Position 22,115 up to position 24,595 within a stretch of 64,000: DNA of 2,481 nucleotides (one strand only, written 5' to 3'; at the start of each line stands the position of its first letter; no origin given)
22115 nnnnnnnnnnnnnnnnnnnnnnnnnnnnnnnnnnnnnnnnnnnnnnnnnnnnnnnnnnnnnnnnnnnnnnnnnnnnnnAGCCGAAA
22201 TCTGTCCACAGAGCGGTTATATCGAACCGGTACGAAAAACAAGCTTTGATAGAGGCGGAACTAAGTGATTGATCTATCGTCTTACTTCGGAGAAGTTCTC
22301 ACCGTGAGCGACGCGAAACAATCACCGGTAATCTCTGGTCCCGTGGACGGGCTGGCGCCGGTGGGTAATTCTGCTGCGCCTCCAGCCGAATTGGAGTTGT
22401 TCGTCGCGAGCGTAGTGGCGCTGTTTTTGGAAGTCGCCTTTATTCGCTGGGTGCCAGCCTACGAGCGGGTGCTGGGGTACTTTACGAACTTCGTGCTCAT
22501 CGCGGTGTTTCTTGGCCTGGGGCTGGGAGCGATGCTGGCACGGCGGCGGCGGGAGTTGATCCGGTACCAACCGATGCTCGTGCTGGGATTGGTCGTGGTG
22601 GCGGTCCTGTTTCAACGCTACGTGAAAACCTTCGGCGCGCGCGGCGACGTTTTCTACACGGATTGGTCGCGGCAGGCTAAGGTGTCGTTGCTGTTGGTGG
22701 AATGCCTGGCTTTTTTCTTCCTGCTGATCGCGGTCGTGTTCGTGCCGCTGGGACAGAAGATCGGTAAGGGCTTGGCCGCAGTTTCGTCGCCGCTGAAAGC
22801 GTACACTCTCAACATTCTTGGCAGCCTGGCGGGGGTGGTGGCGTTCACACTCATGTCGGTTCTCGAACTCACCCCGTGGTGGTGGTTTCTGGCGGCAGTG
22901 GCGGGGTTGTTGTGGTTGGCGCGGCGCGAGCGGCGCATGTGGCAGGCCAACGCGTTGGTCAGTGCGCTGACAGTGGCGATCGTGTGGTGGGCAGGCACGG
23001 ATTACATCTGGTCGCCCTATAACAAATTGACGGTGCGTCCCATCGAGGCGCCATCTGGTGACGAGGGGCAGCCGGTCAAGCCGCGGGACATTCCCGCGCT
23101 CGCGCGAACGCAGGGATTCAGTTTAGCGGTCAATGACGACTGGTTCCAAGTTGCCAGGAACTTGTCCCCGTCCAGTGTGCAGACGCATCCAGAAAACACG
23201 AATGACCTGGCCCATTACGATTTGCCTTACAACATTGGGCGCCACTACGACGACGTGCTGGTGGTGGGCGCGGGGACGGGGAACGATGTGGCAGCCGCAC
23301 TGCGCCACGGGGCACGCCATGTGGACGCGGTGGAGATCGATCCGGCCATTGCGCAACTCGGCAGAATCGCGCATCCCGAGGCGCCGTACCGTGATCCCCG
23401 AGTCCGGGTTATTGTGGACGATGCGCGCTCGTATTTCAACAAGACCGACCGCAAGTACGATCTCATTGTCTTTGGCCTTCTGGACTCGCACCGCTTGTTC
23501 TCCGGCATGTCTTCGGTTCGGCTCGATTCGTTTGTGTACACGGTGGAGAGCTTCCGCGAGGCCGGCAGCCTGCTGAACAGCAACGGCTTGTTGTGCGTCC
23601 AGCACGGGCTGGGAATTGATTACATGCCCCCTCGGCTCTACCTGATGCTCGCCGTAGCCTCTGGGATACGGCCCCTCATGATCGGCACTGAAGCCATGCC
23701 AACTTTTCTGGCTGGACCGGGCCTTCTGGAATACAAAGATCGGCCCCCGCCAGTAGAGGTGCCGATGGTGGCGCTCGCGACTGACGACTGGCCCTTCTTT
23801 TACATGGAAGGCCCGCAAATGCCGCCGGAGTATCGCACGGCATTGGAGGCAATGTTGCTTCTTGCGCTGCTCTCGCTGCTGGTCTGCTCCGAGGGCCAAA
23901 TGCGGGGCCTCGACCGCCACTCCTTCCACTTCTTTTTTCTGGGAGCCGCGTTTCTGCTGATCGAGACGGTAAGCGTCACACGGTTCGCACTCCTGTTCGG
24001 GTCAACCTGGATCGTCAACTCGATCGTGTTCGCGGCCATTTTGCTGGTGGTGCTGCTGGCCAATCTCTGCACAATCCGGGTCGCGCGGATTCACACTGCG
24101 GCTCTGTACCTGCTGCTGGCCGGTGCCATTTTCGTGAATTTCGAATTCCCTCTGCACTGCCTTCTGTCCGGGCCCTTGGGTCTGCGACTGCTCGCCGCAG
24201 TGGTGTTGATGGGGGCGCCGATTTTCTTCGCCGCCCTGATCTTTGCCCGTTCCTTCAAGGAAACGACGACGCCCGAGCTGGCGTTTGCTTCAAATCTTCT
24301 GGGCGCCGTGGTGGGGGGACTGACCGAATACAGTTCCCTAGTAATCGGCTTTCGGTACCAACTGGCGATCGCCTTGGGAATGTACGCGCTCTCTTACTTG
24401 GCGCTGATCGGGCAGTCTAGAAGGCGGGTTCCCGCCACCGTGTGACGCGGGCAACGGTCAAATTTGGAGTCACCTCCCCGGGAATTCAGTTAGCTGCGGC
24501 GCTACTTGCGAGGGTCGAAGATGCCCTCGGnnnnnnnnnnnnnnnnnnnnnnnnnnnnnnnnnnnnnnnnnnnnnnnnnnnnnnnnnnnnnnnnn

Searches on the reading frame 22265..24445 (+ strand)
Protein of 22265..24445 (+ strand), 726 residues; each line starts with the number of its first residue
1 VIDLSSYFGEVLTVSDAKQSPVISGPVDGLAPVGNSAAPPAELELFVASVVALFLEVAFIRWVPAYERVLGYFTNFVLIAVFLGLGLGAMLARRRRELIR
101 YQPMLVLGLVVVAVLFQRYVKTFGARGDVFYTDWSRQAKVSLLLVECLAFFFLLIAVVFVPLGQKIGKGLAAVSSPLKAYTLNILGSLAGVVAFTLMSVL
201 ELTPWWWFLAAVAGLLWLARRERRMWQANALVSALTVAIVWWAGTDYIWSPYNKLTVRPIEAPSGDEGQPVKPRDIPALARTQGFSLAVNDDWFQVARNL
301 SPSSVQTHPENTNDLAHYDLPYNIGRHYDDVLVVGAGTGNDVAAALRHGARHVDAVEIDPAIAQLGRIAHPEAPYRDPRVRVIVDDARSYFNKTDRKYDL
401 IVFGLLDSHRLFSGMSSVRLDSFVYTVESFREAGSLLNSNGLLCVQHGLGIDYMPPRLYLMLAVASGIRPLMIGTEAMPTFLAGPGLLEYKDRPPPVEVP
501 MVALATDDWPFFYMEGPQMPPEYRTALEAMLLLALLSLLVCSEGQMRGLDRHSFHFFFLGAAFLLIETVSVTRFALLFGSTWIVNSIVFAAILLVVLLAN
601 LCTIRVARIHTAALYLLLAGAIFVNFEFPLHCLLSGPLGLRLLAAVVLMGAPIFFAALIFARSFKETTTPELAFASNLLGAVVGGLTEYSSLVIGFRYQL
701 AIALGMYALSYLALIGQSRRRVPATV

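Call 8: search_protein_families(library=pfam, max_evalue=1, proteins=[window:22265-24445:+])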
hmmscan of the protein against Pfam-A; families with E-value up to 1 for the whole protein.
window:22265-24445:+ (726 aa): 6 families
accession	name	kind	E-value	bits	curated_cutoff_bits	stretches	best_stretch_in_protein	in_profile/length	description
PF01564.23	Spermine_synth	-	6.5e-09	36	22.9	1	320-447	11-132/186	Spermine/spermidine synthase domain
PF13649.12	Methyltransf_25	-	3.1e-05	25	27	1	331-403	1-70/97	Methyltransferase domain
PF11992.13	TgpA_N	-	0.0023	17.4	30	1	189-243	3-62/333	TgpA N-terminal domain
PF08242.18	Methyltransf_12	-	0.012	16.8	30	1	332-404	1-72/98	Methyltransferase domain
PF08241.18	Methyltransf_11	-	0.098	13.7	21.2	1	333-403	2-66/95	Methyltransferase domain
PF07438.16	DUF1514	-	0.5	10.7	25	0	582-599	2-19/62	Protein of unknown function (DUF1514)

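Call 9: search_protein_families(library=ncbifam, max_evalue=1, proteins=[window:22265-24445:+])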
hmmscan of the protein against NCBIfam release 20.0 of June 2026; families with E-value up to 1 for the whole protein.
window:22265-24445:+ (726 aa): 10 families
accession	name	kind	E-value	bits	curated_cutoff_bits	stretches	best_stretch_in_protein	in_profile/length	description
NF002956.0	PRK03612.1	equivalog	2.5e-12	46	472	1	326-448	298-418/522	polyamine aminopropyltransferase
NF002010.0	PRK00811.1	equivalog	3.9e-10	39.5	260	1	326-448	77-194/287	polyamine aminopropyltransferase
TIGR00417.1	speE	equivalog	5.3e-08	32.4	249.55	1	327-407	72-155/271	spermidine synthase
NF047853.1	tRm6a37MtseTrmN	equivalog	0.00025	20.9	350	1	330-402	46-119/244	tRNA(1)(Val) (adenine(37)-N(6))-methyltransferase TrmN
NF043040.1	corrin_prot_MT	hypoth_equivalog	0.00039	19.9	180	1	326-445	40-147/216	corrinoid protein-associated methyltransferase CpaM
NF002435.0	PRK01581.1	equivalog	0.0007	18.8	537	1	330-446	153-267/374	polyamine aminopropyltransferase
NF003380.0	PRK04457.1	equivalog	0.0021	17.1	304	1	330-417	72-159/265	polyamine aminopropyltransferase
NF000499.2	Erm23S_rRNA_broad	equivalog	0.025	13.9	212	1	328-388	24-79/244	23S ribosomal RNA methyltransferase Erm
TIGR00537.1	hemK_rel_arch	hypoth_equivalog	0.039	13.6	87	1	327-403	19-88/179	HemK2/MTQ2 family protein methyltransferase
NF005313.0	PRK06847.1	subfamily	0.13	11.1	372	1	329-366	5-43/375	hypothetical protein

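Call 24: find_homologous_proteins(query=window:22265-24445:+)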
Query window:22265-24445:+ (726 aa): 5876 proteins with E <= 0.001 among 8000 candidates; the best 120 are listed.
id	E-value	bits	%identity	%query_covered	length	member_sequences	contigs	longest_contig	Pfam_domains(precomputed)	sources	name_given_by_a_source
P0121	0.0e+0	1612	100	100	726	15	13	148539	PF01564.24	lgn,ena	-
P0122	0.0e+0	1142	73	98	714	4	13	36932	PF13649.13,PF01564.24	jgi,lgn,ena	-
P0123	3.4e-275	933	65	93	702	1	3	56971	PF01564.24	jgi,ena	-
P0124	1.3e-274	931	79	74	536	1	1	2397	PF13649.13,PF01564.24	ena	-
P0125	2.4e-268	910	64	93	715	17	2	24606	PF01564.24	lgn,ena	-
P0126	2.2e-267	907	61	97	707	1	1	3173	PF13649.13,PF01564.24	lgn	-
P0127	9.5e-265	898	61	95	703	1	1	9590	PF01564.24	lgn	-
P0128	3.8e-258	876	60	95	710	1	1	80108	PF01564.24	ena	-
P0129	6.1e-256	869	58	95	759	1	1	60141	PF13649.13,PF01564.24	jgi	-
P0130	5.0e-255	866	59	97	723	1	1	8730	PF01564.24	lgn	-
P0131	8.7e-246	835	95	56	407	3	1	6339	PF01564.24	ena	-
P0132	5.3e-245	833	57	97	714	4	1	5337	PF13649.13,PF01564.24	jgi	jgi:SAM-dependent methyltransferase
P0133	7.6e-244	829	59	94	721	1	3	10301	PF13649.13,PF01564.24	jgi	jgi:SAM-dependent methyltransferase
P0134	8.8e-244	829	57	95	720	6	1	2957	PF13649.13,PF01564.24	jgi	jgi:SAM-dependent methyltransferase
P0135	5.5e-243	826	59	94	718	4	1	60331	PF13649.13,PF01564.24,PF08241.19,PF08242.19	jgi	-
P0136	4.3e-242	823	58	94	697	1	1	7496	PF13649.13,PF01564.24,PF08241.19,PF08242.19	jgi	-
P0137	4.5e-241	820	58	94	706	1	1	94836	PF13649.13,PF01564.24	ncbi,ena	-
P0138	1.6e-240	818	58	94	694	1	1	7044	PF13649.13,PF01564.24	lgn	-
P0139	1.2e-239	815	54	98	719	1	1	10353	PF01564.24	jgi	jgi:hypothetical protein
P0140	3.7e-239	814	56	95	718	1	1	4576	PF01564.24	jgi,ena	-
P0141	3.3e-236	804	56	96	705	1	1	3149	PF01564.24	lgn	-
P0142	3.4e-236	804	57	96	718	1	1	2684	PF01564.24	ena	-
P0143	6.5e-235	799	57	93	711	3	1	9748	PF01564.24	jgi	jgi:MFS family permease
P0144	1.1e-234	799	57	96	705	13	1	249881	PF13649.13,PF01564.24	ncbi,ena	-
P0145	1.9e-232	791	54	94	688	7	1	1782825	PF01564.24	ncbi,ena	-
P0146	4.0e-232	790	55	94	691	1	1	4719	PF01564.24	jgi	jgi:hypothetical protein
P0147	9.0e-231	786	55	91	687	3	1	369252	PF01564.24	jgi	-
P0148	8.6e-229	779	57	92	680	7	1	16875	PF01564.24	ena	-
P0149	2.2e-226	771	57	93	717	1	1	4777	PF13649.13,PF01564.24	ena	-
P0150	9.5e-226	769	57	91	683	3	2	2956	PF01564.24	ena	-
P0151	3.0e-225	768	56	94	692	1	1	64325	PF13649.13,PF01564.24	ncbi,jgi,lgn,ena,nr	ncbi:MAG TPA: hypothetical protein VL171_08325 [Verrucomicrobiae bacterium]|nr:hypothetical protein 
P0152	7.5e-224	763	54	94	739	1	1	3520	PF13649.13,PF01564.24,PF08242.19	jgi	jgi:SAM-dependent methyltransferase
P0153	4.9e-222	757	57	84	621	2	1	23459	PF01564.24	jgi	-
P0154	2.4e-220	751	58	85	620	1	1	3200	PF01564.24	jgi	jgi:SAM-dependent methyltransferase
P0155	5.0e-219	747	55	92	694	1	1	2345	PF13649.13,PF01564.24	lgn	-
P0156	2.4e-206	705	55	87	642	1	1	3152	PF01564.24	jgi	jgi:SAM-dependent methyltransferase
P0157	9.6e-191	653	63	68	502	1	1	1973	PF01564.24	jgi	jgi:hypothetical protein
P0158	3.8e-190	651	53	78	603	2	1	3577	PF01564.24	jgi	-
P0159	3.5e-185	635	50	82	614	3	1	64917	PF01564.24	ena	-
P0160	2.1e-177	609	49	94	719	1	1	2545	PF01564.24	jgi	jgi:spermidine synthase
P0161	3.2e-175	602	55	73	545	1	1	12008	PF13649.13,PF01564.24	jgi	jgi:SAM-dependent methyltransferase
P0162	1.9e-145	504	42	89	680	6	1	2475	PF13649.13,PF01564.24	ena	-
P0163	2.1e-144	500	43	91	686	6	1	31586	PF13649.13,PF01564.24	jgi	jgi:SAM-dependent methyltransferase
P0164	1.1e-143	498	44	91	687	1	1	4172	PF01564.24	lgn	-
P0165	2.9e-142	493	41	93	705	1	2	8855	PF01564.24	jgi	jgi:predicted RNA methylase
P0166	3.2e-142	493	42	94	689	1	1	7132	PF01564.24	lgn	-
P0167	8.5e-141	488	42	91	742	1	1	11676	PF01564.24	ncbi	-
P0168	2.0e-140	487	41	94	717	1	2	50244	PF13649.13,PF01564.24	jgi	jgi:SAM-dependent methyltransferase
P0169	3.1e-140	487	42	93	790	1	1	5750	PF01564.24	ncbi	-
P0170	2.4e-139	484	41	95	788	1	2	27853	PF01564.24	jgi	jgi:spermidine synthase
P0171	2.8e-139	483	41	92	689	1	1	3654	PF13649.13,PF01564.24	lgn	-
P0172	1.1e-138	481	42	94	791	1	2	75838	PF01564.24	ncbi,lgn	-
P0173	2.0e-138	481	42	93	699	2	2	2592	PF01564.24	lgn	-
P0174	2.8e-138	480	42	93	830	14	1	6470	PF01564.24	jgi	jgi:hypothetical protein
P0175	7.7e-138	479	40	93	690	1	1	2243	PF01564.24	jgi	jgi:SAM-dependent methyltransferase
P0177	1.6e-137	478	41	94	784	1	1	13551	PF01564.24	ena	-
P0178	4.5e-137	476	42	93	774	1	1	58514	PF13649.13,PF01564.24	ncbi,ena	-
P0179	8.0e-137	475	41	95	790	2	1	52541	PF01564.24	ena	-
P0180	1.0e-135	472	41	93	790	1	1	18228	PF01564.24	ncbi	-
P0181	1.2e-135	471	40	95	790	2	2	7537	PF01564.24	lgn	-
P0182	1.4e-135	471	43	90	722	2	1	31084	PF13649.13,PF01564.24,PF08241.19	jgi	jgi:SAM-dependent methyltransferase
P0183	2.1e-135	471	41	98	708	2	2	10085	PF01564.24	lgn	-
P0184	2.4e-135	470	41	97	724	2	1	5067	PF01564.24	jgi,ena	-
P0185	2.7e-135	470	42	88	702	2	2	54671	PF01564.24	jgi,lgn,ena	-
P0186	3.3e-135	470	42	92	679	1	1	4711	PF01564.24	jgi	jgi:hypothetical protein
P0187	3.7e-135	470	40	94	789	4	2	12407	PF01564.24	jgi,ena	-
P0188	4.1e-135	470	40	94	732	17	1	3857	PF01564.24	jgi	jgi:MFS family permease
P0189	5.1e-134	466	40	94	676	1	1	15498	PF13847.13,PF01564.24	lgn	-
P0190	5.6e-134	466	42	91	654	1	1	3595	PF13649.13,PF01564.24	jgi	jgi:SAM-dependent methyltransferase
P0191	1.2e-133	465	40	95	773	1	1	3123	PF13649.13,PF01564.24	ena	-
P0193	5.0e-133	463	41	93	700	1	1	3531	PF01564.24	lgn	-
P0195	6.4e-132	459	40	93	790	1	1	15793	PF01564.24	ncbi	-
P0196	1.1e-131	458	41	93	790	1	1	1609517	PF01564.24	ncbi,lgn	-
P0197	2.3e-131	457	41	93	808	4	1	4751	PF01564.24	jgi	jgi:hypothetical protein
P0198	2.6e-131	457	42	93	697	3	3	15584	PF01564.24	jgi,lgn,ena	-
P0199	4.8e-131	456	41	93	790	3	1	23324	PF01564.24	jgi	jgi:spermidine synthase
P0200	1.6e-130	454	41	92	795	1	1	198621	PF01564.24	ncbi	-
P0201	4.3e-130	453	40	94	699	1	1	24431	PF13649.13,PF01564.24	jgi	jgi:SAM-dependent methyltransferase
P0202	5.3e-130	453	39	94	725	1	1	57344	PF01564.24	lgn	-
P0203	7.4e-130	452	40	93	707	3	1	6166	PF13649.13,PF01564.24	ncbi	-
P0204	7.7e-130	452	40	94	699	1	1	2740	PF13649.13,PF01564.24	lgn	-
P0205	2.3e-129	451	40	90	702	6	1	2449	PF01564.24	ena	-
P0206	2.8e-129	450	38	94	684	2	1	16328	PF13649.13,PF01564.24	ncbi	ncbi:MAG: spermidine synthase [Candidatus Omnitrophota bacterium]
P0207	3.8e-129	450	39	95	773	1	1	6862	PF01564.24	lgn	-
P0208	4.3e-129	450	42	94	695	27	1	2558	PF13649.13,PF01564.24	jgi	-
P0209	4.5e-129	450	38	92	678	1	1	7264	PF01564.24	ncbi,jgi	ncbi:MAG: class I SAM-dependent methyltransferase [Candidatus Omnitrophota bacterium]|jgi:SAM-depend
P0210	9.3e-129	449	40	92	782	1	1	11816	PF13649.13,PF01564.24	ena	-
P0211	1.1e-128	448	41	92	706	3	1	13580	PF13649.13,PF01564.24,PF08241.19,PF08242.19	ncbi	-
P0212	1.5e-128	448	41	92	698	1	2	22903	PF01564.24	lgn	-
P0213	3.2e-128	447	42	90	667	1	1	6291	PF13649.13,PF01564.24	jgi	jgi:SAM-dependent methyltransferase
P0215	5.5e-128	446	40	92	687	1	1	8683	PF01564.24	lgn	-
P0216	6.2e-128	446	40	94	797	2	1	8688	PF01564.24,PF08242.19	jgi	jgi:SAM-dependent methyltransferase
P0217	6.3e-128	446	43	80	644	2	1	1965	PF01564.24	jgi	jgi:spermidine synthase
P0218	9.8e-128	445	41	92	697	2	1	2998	PF01564.24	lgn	-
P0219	1.3e-127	445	40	93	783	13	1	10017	PF01564.24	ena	-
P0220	1.4e-127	445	39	94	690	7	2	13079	PF01564.24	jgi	jgi:spermidine synthase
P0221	1.5e-127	445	40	94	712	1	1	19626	PF01564.24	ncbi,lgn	-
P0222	2.5e-127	444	39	97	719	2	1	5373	PF01564.24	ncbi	-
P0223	2.8e-127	444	38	93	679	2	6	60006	PF01564.24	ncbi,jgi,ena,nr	ncbi:MAG: hypothetical protein KBB26_00225 [Candidatus Omnitrophica bacterium]|nr:hypothetical prote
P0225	3.4e-127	443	39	92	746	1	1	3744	PF01564.24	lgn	-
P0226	4.0e-127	443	39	93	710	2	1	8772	PF13649.13,PF01564.24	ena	-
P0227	5.7e-127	443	40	94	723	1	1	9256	PF01564.24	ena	-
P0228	1.0e-126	442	39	93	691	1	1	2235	PF01564.24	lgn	-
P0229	1.4e-126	441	39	93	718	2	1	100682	PF01564.24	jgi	jgi:hypothetical protein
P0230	1.4e-126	441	40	93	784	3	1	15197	PF01564.24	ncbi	-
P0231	1.8e-126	441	40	97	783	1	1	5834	PF01564.24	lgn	-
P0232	4.5e-126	440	40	94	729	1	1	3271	PF01564.24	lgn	-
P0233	8.9e-126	439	41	92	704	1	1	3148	PF01564.24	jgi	jgi:spermidine synthase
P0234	9.0e-126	439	37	94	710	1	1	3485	PF01564.24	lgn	-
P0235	1.4e-125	438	39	94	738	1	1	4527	PF13649.13,PF01564.24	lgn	-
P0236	2.8e-125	437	39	92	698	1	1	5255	PF01564.24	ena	-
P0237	3.0e-125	437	39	93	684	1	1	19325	PF01564.24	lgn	-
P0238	3.2e-125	437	39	94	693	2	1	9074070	PF13649.13,PF01564.24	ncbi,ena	-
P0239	3.4e-125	437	40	93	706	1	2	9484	PF13649.13,PF01564.24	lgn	-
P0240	3.5e-125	437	39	94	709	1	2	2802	PF13649.13,PF01564.24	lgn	-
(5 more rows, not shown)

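Call 25: find_encoding_contigs(protein=P0122, flank=6000, max_places=4)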
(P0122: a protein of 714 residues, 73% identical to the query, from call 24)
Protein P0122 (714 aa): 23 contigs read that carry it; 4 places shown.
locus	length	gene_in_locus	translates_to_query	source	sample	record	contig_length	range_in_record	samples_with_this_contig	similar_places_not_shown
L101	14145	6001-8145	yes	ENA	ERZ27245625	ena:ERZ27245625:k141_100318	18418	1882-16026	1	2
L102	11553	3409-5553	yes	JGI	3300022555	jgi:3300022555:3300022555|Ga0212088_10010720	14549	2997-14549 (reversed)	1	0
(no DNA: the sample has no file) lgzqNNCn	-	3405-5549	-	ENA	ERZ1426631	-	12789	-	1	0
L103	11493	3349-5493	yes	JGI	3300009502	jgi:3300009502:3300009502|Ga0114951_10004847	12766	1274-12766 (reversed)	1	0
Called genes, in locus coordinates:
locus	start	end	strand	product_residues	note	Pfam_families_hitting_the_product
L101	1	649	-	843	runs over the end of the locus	?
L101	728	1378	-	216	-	PF00005:ABC_tran, PF13304:AAA_21 (faint)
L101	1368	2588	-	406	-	PF13579:Glyco_trans_4_4, PF13439:Glyco_transf_4, PF20706:GT4-conflict, PF00534:Glycos_transf_1, PF13692:Glyco_trans_1_4, PF13524:Glyco_trans_1_2 (weak)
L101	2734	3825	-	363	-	-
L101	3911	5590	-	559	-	-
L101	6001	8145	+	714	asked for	PF01564:Spermine_synth, PF13649:Methyltransf_25 (faint)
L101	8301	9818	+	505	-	PF13371:TPR_9 (weak)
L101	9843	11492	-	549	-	PF13510:Fer2_4, PF14691:Fer4_20, PF21799:MurD-like_N (faint), PF07992:Pyr_redox_2 (faint), PF01266:DAO (weak), PF13450:NAD_binding_8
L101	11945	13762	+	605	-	PF00664:ABC_membrane, PF00005:ABC_tran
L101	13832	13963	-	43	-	-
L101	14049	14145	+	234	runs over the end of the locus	PF01738:DLH (weak), PF00326:Peptidase_S9 (faint)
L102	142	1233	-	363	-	-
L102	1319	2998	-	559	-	-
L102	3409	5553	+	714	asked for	PF01564:Spermine_synth, PF13649:Methyltransf_25 (faint)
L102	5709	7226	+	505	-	PF13371:TPR_9 (weak)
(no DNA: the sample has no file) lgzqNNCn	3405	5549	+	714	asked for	PF01564:Spermine_synth, PF13649:Methyltransf_25 (faint)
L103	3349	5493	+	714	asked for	PF01564:Spermine_synth, PF13649:Methyltransf_25 (faint)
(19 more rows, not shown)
